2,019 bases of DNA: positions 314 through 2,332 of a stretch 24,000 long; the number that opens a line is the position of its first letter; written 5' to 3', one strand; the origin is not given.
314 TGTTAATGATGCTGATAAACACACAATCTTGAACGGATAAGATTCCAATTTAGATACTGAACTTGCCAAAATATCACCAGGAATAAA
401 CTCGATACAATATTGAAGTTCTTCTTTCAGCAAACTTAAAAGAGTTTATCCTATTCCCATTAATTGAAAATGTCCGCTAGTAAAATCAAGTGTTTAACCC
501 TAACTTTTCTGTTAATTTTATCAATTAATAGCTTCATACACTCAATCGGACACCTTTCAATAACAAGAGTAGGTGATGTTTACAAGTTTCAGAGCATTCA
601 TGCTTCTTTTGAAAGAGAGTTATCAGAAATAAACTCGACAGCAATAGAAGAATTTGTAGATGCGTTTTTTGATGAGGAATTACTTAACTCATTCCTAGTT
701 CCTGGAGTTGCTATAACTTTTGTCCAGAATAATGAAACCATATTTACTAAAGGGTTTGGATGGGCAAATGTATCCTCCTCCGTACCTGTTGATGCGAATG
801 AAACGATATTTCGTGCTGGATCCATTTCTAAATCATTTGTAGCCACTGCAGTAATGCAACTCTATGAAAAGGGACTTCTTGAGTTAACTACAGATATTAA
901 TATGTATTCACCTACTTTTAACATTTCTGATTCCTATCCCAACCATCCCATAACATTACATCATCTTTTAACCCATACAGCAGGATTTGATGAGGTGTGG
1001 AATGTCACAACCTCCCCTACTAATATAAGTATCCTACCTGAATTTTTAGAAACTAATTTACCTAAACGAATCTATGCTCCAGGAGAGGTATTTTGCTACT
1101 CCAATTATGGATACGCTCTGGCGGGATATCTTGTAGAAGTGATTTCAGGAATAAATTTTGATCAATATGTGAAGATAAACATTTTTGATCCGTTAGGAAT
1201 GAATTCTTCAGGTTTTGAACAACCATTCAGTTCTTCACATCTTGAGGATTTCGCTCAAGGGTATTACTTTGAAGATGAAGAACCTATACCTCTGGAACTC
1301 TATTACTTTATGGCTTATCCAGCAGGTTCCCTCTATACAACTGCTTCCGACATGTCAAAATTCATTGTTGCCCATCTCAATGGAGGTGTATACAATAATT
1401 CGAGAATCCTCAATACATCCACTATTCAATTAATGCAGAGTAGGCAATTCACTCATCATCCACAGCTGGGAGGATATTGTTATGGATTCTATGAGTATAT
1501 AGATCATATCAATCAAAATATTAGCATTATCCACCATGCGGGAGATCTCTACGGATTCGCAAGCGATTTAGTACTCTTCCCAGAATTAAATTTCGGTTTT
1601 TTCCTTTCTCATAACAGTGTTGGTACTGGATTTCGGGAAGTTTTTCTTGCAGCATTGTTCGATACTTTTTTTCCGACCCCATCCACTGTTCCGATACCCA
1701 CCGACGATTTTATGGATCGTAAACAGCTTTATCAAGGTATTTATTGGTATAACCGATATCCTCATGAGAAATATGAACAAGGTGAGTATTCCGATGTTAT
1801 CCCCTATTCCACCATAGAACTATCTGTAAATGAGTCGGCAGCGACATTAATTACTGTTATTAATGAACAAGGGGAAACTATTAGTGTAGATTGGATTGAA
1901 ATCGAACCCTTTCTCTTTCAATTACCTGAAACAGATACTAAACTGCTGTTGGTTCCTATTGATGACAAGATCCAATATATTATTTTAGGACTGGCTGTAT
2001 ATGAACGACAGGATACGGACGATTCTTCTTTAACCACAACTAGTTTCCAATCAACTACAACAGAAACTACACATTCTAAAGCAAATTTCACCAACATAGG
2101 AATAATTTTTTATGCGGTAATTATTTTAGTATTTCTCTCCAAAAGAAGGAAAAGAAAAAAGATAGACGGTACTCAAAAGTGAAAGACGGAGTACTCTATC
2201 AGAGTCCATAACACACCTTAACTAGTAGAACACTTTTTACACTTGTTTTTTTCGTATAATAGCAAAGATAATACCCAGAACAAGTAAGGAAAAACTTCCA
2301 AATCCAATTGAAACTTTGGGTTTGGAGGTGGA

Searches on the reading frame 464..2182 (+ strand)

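Call 69: search_protein_families(library=pfam, proteins=[window:464-2182:+], max_evalue=0.0001)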
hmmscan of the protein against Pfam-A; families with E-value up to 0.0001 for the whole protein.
window:464-2182:+ (572 aa): 1 family
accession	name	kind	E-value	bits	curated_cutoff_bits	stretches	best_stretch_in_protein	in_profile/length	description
PF00144.29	Beta-lactamase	-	3.1e-49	168.4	27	1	79-390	14-315/329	Beta-lactamase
